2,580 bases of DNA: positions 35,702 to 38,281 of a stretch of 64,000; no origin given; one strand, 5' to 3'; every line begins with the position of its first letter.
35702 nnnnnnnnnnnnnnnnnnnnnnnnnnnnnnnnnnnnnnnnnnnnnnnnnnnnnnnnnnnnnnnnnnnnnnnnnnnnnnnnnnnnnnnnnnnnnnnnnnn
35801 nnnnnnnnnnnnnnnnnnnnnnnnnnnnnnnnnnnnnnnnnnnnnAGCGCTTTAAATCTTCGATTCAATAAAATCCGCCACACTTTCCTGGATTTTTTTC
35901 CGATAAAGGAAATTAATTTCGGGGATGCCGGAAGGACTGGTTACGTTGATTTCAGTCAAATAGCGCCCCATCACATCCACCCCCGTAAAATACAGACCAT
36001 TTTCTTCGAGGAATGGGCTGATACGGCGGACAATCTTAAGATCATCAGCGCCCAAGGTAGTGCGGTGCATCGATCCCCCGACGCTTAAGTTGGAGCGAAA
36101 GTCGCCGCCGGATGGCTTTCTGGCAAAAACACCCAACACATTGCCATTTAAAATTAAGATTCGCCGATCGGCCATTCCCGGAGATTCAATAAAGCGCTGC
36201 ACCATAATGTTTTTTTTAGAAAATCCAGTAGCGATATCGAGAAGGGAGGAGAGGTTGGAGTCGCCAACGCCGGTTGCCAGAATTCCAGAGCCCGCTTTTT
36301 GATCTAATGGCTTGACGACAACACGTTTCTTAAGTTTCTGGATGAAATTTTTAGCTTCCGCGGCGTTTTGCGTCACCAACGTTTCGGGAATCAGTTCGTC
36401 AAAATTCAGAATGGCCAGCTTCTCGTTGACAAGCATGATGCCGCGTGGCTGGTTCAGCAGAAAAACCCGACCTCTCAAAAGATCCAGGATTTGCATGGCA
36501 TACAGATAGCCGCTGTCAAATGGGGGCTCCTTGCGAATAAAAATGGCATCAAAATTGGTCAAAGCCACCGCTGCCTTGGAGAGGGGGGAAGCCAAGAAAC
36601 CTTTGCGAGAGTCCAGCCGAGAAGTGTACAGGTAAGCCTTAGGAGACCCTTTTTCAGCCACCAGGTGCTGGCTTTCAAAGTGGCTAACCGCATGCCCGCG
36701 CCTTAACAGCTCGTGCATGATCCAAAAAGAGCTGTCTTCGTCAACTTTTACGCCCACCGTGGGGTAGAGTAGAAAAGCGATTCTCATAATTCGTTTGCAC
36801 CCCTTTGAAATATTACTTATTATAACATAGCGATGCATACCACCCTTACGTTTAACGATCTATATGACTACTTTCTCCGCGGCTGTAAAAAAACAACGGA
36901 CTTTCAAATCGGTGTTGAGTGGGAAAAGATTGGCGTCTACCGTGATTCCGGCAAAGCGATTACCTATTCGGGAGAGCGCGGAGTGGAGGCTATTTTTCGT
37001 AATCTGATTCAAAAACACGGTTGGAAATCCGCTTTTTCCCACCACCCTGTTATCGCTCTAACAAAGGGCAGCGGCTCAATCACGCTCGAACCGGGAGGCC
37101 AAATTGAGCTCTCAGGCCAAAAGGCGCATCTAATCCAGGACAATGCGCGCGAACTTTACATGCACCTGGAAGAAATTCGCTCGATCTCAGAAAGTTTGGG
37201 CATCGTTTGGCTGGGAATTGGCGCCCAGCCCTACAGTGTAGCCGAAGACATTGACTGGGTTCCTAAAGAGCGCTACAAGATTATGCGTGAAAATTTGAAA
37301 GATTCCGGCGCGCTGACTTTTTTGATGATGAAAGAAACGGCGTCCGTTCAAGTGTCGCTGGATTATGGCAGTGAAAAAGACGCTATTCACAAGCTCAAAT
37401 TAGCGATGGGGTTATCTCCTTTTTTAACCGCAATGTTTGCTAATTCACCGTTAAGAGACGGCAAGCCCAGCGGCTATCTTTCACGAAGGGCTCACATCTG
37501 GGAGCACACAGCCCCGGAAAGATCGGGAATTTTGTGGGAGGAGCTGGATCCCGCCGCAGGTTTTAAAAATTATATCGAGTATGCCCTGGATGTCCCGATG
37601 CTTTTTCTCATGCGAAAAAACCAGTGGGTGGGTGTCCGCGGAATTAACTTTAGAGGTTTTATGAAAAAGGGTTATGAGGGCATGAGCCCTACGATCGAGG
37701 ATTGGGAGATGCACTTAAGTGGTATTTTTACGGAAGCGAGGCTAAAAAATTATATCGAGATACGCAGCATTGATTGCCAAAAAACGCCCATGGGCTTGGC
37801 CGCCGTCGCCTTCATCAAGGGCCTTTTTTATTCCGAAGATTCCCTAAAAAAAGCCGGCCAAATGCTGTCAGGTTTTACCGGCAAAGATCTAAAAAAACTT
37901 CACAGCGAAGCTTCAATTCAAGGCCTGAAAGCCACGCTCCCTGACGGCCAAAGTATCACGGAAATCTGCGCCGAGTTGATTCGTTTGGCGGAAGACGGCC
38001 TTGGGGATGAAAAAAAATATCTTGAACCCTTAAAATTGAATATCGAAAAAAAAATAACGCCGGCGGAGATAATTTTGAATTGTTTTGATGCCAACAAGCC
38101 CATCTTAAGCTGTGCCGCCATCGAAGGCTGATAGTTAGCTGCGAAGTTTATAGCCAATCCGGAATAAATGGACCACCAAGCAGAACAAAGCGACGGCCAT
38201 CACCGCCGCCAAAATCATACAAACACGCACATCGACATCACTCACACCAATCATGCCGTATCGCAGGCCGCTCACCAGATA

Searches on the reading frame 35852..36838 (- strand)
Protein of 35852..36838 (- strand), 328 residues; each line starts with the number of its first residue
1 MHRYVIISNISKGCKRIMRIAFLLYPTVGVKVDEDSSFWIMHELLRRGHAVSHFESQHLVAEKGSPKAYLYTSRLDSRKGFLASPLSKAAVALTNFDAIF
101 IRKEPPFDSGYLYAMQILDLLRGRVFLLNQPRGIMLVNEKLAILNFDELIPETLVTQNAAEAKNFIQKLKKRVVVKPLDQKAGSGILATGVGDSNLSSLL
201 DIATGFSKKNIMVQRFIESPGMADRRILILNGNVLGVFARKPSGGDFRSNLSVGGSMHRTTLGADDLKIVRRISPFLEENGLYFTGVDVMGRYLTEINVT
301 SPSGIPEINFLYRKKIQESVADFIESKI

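Call 71: search_protein_families(library=pfam, proteins=[window:35852-36838:-], max_evalue=0.00001)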
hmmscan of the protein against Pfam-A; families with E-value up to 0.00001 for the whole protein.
window:35852-36838:- (328 aa): 3 families
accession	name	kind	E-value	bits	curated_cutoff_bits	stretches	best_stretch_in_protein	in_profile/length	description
PF02955.21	GSH-S_ATP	-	4.9e-53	179.6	23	1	139-310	1-172/175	Prokaryotic glutathione synthetase, ATP-grasp domain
PF02951.20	GSH-S_N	-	3.1e-24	85.8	21.3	1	18-134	1-118/119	Prokaryotic glutathione synthetase, N-terminal domain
PF08443.16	RimK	-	1.5e-16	61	21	1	150-293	18-159/188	RimK-like ATP-grasp domain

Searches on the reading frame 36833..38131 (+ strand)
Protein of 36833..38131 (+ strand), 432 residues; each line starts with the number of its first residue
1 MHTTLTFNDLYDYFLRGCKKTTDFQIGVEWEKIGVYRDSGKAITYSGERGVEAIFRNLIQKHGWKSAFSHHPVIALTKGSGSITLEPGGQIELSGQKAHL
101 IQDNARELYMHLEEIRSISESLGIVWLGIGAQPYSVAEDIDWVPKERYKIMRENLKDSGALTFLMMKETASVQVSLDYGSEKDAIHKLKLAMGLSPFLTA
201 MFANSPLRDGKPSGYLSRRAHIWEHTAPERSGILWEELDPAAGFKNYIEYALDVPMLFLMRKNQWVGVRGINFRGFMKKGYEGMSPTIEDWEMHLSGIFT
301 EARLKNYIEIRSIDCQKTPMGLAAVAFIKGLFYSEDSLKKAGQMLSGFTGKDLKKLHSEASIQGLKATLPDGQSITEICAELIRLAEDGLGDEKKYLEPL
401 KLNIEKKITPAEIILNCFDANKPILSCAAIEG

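Call 70: search_protein_families(library=pfam, proteins=[window:36833-38131:+], max_evalue=0.00001)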
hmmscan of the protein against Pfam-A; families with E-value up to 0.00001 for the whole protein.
window:36833-38131:+ (432 aa): 1 family
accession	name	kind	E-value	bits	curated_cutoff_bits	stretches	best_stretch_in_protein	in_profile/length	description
PF04107.18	GCS2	-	7e-48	163.9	21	1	63-335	19-277/291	Glutamate-cysteine ligase family 2(GCS2)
